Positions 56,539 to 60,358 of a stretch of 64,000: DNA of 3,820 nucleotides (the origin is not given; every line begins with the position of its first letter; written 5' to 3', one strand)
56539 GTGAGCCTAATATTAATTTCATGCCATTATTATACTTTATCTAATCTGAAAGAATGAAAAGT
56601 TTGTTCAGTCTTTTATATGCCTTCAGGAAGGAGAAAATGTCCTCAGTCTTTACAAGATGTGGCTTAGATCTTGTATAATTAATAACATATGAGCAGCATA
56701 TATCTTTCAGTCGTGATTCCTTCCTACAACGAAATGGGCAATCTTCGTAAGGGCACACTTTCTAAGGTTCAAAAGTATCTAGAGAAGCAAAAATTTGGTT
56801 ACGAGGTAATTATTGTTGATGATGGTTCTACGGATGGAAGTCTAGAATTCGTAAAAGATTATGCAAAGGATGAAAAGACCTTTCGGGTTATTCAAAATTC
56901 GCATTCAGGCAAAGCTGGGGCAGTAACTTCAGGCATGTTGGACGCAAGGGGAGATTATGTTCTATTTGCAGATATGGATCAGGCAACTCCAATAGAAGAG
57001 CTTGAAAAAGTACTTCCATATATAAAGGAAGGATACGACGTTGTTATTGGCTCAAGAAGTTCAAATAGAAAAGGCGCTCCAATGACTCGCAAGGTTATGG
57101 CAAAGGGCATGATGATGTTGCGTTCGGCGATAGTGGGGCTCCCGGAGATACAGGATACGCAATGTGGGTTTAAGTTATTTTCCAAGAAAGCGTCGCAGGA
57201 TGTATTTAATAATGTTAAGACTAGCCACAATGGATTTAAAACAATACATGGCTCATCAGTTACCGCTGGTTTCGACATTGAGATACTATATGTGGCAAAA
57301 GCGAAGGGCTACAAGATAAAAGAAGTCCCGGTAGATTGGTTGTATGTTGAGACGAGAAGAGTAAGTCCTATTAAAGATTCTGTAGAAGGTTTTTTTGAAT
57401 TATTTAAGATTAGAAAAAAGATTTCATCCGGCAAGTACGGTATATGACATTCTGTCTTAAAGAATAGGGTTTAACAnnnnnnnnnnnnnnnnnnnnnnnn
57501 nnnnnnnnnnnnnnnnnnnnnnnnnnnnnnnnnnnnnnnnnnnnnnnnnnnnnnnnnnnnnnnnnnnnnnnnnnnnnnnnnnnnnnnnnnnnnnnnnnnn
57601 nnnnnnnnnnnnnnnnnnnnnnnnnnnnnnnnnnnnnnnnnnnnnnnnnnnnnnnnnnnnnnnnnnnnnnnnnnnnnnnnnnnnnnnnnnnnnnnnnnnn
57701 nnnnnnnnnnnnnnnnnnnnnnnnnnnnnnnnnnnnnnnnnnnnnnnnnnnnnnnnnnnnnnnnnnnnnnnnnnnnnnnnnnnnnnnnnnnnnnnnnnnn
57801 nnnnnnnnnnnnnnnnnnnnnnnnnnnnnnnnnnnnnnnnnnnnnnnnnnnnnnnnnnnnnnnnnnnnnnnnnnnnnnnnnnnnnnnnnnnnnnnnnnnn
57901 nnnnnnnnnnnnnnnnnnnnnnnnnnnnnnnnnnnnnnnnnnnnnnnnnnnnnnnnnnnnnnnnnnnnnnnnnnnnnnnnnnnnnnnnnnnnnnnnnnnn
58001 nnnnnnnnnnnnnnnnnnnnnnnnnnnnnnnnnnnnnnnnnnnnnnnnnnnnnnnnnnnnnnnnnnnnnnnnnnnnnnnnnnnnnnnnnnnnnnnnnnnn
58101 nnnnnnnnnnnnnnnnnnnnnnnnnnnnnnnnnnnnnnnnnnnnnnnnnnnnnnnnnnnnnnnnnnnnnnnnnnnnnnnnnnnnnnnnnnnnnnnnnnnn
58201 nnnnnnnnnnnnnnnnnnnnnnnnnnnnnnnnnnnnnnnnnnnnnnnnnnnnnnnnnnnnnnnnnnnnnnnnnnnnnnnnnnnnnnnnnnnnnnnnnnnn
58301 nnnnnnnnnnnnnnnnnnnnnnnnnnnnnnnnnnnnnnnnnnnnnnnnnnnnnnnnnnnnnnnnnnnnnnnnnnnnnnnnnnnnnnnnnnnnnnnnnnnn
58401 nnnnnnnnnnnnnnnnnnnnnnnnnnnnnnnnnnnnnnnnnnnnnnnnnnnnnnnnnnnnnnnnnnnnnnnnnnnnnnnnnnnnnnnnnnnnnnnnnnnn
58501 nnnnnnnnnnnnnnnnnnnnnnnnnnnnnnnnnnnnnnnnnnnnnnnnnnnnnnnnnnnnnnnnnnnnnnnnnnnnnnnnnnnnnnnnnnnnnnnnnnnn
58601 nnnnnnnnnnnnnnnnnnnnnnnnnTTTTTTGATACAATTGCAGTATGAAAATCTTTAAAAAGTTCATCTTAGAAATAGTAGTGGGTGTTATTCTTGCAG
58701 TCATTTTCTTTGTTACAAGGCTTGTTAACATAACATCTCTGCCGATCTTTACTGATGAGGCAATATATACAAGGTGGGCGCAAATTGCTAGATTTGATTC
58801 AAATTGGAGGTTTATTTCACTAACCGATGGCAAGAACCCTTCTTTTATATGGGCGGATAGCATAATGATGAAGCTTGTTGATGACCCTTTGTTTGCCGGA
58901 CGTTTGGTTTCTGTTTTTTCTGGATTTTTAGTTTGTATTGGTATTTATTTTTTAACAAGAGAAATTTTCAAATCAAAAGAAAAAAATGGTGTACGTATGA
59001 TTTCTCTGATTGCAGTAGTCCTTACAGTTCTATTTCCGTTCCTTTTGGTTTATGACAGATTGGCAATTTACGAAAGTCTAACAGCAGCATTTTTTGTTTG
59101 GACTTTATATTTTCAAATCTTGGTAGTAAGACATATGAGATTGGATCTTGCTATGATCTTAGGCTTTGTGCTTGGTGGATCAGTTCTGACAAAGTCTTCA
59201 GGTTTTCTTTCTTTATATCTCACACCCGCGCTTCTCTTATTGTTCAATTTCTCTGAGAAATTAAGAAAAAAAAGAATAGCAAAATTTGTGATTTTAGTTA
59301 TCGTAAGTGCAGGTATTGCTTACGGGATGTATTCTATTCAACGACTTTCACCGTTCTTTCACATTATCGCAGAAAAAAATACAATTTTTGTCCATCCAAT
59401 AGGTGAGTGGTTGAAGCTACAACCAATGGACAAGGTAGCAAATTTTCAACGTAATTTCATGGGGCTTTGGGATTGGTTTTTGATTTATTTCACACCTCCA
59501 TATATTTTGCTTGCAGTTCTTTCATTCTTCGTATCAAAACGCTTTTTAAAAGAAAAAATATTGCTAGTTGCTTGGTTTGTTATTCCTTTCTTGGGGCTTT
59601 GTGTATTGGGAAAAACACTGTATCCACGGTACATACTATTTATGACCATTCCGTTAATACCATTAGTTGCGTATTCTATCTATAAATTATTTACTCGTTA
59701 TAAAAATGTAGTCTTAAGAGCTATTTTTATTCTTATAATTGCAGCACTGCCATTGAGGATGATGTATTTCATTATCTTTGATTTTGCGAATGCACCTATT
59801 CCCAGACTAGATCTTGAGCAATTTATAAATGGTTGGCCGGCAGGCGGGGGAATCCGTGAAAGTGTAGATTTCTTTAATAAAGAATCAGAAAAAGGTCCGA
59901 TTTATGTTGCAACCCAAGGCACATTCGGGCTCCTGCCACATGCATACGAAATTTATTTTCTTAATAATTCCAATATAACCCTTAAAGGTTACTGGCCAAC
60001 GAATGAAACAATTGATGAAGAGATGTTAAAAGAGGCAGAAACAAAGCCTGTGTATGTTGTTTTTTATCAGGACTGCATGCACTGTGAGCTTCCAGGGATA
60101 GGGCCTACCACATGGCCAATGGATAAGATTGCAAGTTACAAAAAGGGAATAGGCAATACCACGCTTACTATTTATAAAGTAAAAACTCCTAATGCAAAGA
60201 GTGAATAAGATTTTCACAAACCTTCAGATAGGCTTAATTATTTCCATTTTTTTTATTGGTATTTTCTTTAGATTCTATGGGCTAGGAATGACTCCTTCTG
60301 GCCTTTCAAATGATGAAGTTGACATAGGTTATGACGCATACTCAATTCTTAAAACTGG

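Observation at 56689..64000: Glycosylation locus: Dpm1-like GT2 followed by four to five GT-C membrane glycosyltransferase paralogues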

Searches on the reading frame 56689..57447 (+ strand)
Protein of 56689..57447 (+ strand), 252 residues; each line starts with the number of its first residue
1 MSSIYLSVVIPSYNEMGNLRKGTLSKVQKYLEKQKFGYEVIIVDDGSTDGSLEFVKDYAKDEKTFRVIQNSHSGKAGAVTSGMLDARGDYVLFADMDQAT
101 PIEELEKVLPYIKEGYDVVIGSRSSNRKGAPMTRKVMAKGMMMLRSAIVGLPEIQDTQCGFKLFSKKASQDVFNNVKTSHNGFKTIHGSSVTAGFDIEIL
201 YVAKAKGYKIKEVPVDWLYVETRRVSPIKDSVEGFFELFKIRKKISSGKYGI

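Call 3: search_protein_families(library=pfam, proteins=[window:56689-57447:+], max_evalue=0.01)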
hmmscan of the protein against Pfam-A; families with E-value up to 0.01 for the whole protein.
window:56689-57447:+ (252 aa): 3 families
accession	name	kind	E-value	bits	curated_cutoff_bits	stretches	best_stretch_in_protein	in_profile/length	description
PF00535.33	Glycos_transf_2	-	2.4e-29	102.9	23.3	1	7-173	1-168/168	Glycosyl transferase family 2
PF10111.15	Glyco_tranf_2_2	-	2.5e-07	30.9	27.3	1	7-111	1-105/276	Glycosyltransferase like family 2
PF13641.12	Glyco_tranf_2_3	-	2.8e-07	31.2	27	1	6-217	3-208/230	Glycosyltransferase like family 2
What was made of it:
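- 56689..57447 (+): GT2: a 252-aa Dpm1/GtrB/ArnC-class GT-A glycosyltransferase with no transmembrane segment. Predicted polyprenyl-phosphate sugar synthase acting on the cytoplasmic face. PF00535 at 102.9 bits (call 3).
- Checked: 56689-57447 is GT2: PF00535, 102.9 bits (call 3).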

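Call 6: search_protein_families(library=ncbifam, proteins=[window:56689-57447:+], max_evalue=0.1)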
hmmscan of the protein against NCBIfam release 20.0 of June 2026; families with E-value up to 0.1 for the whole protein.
window:56689-57447:+ (252 aa): 28 families (the best 25 are shown)
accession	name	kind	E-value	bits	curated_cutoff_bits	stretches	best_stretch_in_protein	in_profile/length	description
NF047588.1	GlcsyltransPgfSStrep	equivalog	5e-23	81.8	500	1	6-173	3-168/308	glycosyltransferase PgfS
NF007986.1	PRK10714.1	equivalog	1.5e-18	66.9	529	1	6-150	8-151/316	undecaprenyl-phosphate 4-deoxy-4-formamido-L-arabinose transferase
NF041875.1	EPS_EpsD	equivalog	2.1e-18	66.8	370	1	6-125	1-118/325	exopolysaccharide biosynthesis glycosyltransferase EpsD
NF007482.0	PRK10073.1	equivalog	2.3e-17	63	423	1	4-100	6-98/334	glycosyltransferase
NF041391.1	DPhHxTase_Halo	equivalog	1.3e-14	53.7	375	1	24-217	14-183/213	dolichyl-phosphate hexose transferase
TIGR04182.1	glyco_TIGR04182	equivalog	1.7e-14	53.9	325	1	7-244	3-220/293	S-layer glycoprotein N-glycosyltransferase AglJ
TIGR03937.1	PgaC_IcaA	equivalog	8.7e-14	51.3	422.3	1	6-98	47-136/407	poly-beta-1,6-N-acetyl-D-glucosamine synthase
NF047683.1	TeichurnBiosyTuaG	equivalog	1.1e-13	51.4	400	1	6-151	8-156/252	teichuronic acid biosynthesis protein TuaG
NF050050.1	ProtGlycPglI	equivalog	4.8e-13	49.2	500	1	5-140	3-135/306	GalNAc(5)-diNAcBac-PP-undecaprenol beta-1,3-glucosyltransferase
TIGR04283.1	glyco_like_mftF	equivalog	1.1e-11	44.8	182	1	6-114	1-100/221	TIGR04283 family arsenosugar biosynthesis glycosyltransferase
NF038302.1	EPS_HpsE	equivalog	2.2e-11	43.3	300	1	6-99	3-98/307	hormogonium polysaccharide biosynthesis glycosyltransferase HpsE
NF053739.1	GlytfEpsEBac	equivalog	4.8e-09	35.6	450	1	24-119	16-116/265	glycosyltransferase EpsE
NF058614.1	PPMAGASynPpgS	equivalog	1.1e-08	34.8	370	1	8-222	4-201/226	polyprenyl-phospho-N-acetylgalactosaminyl synthase PpgS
TIGR03965.1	mycofact_glyco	equivalog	1.3e-07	30.9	280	1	6-113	76-180/467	mycofactocin biosynthesis glycosyltransferase MftF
NF010496.0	PRK13915.1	equivalog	2.3e-06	26.9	262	1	6-100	33-129/307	glucosyl-3-phosphoglycerate synthase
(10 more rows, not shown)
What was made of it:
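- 56689..57447 (+): No NCBIfam equivalog cut-off is reached (call 6).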

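Call 12: search_solved_structures(query=window:56689-57447:+, max_evalue=0.001)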
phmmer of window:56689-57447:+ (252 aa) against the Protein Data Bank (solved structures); distinct sequences matched with E-value up to 0.001: 22.
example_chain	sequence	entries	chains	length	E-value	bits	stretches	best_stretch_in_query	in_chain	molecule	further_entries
5mlz_A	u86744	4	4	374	1.6e-18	70.1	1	3-186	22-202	Dolichol monophosphate mannose synthase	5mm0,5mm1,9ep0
5eke_A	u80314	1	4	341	1.1e-14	57.5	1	3-144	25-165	Uncharacterized glycosyltransferase sll0501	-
5ekp_C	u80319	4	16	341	1.1e-14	57.5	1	3-144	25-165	Uncharacterized glycosyltransferase sll0501 | Glycosyltransferase sll0501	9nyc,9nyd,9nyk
9nye_A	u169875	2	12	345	1.1e-14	57.5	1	3-144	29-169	Glycosyltransferase sll0501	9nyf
9hwj_A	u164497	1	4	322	3.6e-13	52.6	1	6-141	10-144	Undecaprenyl-phosphate 4-deoxy-4-formamido-L-arabinose transferase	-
9bhc_C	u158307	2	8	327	7.5e-13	51.5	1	6-146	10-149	Undecaprenyl-phosphate 4-deoxy-4-formamido-L-arabinose transferase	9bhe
8vxh_A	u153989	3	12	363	9.5e-13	51.2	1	6-146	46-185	Undecaprenyl-phosphate 4-deoxy-4-formamido-L-arabinose transferase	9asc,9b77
2z87_A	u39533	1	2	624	1.6e-09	40.7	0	6-100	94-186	Chondroitin synthase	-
2z86_A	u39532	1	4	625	1.6e-09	40.7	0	6-100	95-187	Chondroitin synthase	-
5hea_A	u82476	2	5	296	1.9e-09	40.4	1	6-118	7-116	Putative glycosyltransferase (GalT1)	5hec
5tze_C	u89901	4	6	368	2.7e-09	39.9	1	6-149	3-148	Glycosyl transferase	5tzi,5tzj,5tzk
8bz4_A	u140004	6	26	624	3.4e-09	39.6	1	3-122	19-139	Glycosyltransferase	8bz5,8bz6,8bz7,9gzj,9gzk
8bz8_A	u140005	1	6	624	3.4e-09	39.6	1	3-122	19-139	Glycosyltransferase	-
6h1j_A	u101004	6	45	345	5.4e-09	38.9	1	6-211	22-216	Probable ss-1,3-N-acetylglucosaminyltransferase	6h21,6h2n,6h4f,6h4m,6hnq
5tz8_A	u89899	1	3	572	6.1e-09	38.7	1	6-149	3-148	Glycosyl transferase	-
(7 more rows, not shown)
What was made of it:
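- On Polyprenyl-phosphate glycosyltransferases of GT2 (Dpm1/GtrB/ArnC/CsbB class): Chondroitin synthase and the others score 1e-9 or weaker (call 12).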

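Call 31: search_solved_structures(query=window:56689-57447:+, max_evalue=1e-12, show_alignments=3)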
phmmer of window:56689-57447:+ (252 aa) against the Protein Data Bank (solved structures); distinct sequences matched with E-value up to 1e-12: 7.
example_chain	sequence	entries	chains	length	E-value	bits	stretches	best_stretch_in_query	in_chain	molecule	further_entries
5mlz_A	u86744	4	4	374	1.6e-18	70.1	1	3-186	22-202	Dolichol monophosphate mannose synthase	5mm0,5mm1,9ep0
5eke_A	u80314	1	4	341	1.1e-14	57.5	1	3-144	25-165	Uncharacterized glycosyltransferase sll0501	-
5ekp_C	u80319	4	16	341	1.1e-14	57.5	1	3-144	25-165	Uncharacterized glycosyltransferase sll0501 | Glycosyltransferase sll0501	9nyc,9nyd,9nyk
9nye_A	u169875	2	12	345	1.1e-14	57.5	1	3-144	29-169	Glycosyltransferase sll0501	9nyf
9hwj_A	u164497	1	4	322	3.6e-13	52.6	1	6-141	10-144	Undecaprenyl-phosphate 4-deoxy-4-formamido-L-arabinose transferase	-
9bhc_C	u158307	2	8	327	7.5e-13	51.5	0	6-146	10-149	Undecaprenyl-phosphate 4-deoxy-4-formamido-L-arabinose transferase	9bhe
8vxh_A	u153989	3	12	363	9.5e-13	51.2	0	6-146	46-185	Undecaprenyl-phosphate 4-deoxy-4-formamido-L-arabinose transferase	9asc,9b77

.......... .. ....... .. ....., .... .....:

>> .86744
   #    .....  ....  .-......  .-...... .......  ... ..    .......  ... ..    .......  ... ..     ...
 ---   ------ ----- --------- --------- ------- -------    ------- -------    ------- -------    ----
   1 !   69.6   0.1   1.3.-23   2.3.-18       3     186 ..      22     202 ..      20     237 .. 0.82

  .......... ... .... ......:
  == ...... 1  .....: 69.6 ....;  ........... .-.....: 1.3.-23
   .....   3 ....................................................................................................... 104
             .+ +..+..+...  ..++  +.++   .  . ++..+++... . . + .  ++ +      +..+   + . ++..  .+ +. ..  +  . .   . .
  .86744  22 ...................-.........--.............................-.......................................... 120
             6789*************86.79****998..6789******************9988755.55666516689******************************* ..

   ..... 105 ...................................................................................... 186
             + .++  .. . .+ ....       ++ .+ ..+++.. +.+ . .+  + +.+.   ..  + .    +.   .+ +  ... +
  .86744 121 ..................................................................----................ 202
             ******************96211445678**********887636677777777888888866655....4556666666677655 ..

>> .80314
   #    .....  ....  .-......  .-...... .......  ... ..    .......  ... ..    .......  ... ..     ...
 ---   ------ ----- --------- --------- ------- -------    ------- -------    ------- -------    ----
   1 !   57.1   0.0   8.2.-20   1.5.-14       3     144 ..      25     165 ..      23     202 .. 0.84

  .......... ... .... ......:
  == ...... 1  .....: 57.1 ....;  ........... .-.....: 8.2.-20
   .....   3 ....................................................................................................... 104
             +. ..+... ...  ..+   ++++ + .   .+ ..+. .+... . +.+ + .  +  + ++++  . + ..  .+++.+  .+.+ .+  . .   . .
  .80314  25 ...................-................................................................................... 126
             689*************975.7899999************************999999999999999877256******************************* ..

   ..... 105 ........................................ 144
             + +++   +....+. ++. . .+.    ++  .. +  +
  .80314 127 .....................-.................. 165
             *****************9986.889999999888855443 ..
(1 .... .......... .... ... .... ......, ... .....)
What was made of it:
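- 56689..57447 (+): The best solved relatives are P. furiosus Dol-P-Man synthase 5mlz (1.6e-18), GtrB and ArnC, with the DDGS and DxD (D95-M-D97) motifs aligned (calls 12, 31).
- On Polyprenyl-phosphate glycosyltransferases of GT2 (Dpm1/GtrB/ArnC/CsbB class): VDDGS and D95-M-D97 align with PfDPMS VDDDS and DAD (call 31).
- Checked: Its best solved relatives are P. furiosus Dol-P-Man synthase, GtrB and ArnC (calls 12, 31).
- GT2 class: PF00535, with DPMS, GtrB and ArnC as the closest solved structures and the DxD motif aligned (calls 3, 12, 31).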

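Call 45: find_encoding_contigs(protein=window:56689-57447:+, flank=10000, max_places=2)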
Protein window:56689-57447:+ (252 aa): 1 contig read that carries it; 1 place shown.
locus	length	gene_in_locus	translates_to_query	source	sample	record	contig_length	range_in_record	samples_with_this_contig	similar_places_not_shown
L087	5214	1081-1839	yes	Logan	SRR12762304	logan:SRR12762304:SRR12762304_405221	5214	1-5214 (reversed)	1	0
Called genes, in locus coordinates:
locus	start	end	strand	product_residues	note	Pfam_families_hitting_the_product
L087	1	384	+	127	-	?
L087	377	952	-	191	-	PF02545:Maf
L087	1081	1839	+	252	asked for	PF00535:Glycos_transf_2, PF10111:Glyco_tranf_2_2 (weak), PF13641:Glyco_tranf_2_3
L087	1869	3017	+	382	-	PF26314:MptA_B_family, PF09594:GT87 (weak)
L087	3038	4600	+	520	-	PF13231:PMT_2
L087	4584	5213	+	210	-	?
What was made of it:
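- Tried and rejected: The GT2 look-up returned only a 5.2-kb contig that ends inside P4 (call 45).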

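Call 46: list_cluster_members(proteins=[P0001, P0121, window:56689-57447:+, window:58646-60208:+, window:57477-58625:+])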
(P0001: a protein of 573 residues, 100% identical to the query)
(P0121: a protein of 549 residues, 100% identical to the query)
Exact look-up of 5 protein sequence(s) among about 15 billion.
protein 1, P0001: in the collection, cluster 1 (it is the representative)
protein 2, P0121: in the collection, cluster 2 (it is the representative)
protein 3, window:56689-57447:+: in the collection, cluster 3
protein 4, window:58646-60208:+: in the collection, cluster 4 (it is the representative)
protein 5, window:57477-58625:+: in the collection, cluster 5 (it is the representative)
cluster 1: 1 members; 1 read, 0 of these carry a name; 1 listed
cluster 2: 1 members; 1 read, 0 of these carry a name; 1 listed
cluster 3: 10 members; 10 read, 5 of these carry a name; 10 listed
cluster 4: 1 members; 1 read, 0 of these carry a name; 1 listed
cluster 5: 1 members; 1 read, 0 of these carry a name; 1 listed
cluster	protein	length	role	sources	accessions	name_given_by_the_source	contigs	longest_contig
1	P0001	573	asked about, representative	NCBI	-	-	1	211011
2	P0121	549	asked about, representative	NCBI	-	-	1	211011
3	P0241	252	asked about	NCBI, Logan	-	-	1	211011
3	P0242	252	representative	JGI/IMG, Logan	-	-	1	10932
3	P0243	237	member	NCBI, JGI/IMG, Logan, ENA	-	glycosyltransferase involved in cell wall biosynthesis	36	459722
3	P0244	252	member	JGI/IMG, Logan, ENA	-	glycosyltransferase involved in cell wall biosynthesis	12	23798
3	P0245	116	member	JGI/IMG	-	hypothetical protein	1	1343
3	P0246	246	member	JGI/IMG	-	glycosyltransferase involved in cell wall biosynthesis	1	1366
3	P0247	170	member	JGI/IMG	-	hypothetical protein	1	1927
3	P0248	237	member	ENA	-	-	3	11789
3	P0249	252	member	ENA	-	-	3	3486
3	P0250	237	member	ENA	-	-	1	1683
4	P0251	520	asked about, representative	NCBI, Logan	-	-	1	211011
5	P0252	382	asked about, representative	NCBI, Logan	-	-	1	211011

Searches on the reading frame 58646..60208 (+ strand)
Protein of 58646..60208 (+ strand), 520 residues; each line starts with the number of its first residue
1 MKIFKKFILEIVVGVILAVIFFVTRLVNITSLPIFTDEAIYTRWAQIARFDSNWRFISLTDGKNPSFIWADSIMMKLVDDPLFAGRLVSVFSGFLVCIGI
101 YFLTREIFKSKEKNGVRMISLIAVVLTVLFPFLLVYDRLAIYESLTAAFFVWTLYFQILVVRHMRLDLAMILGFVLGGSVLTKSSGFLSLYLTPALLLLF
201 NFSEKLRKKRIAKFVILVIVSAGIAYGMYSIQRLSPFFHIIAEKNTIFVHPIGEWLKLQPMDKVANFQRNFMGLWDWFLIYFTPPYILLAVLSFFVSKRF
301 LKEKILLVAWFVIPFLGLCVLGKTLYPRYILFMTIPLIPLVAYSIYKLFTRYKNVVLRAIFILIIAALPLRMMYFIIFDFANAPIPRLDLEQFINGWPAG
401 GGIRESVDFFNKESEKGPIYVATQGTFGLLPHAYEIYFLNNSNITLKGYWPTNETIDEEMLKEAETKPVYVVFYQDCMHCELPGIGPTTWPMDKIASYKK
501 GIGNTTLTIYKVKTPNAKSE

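Call 3: search_protein_families(library=pfam, proteins=[window:58646-60208:+], max_evalue=0.01)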
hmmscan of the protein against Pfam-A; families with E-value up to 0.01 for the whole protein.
window:58646-60208:+ (520 aa): 1 family
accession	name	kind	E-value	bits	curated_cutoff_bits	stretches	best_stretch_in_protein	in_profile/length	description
PF13231.12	PMT_2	-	1.4e-11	45.3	26.1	1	65-220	4-151/160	Dolichyl-phosphate-mannose-protein mannosyltransferase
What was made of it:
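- Checked: 58646-60208 is PMT_2: 45.3 bits against a cut-off of 26.1 (call 3).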

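Call 6: search_protein_families(library=ncbifam, proteins=[window:58646-60208:+], max_evalue=0.1)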
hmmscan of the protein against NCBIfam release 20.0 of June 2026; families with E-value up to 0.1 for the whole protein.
window:58646-60208:+ (520 aa): 0 families

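Call 11: search_solved_structures(query=window:58646-60208:+, max_evalue=1, show_alignments=1)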
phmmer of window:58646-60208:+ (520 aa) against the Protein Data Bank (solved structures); distinct sequences matched with E-value up to 1: 0.
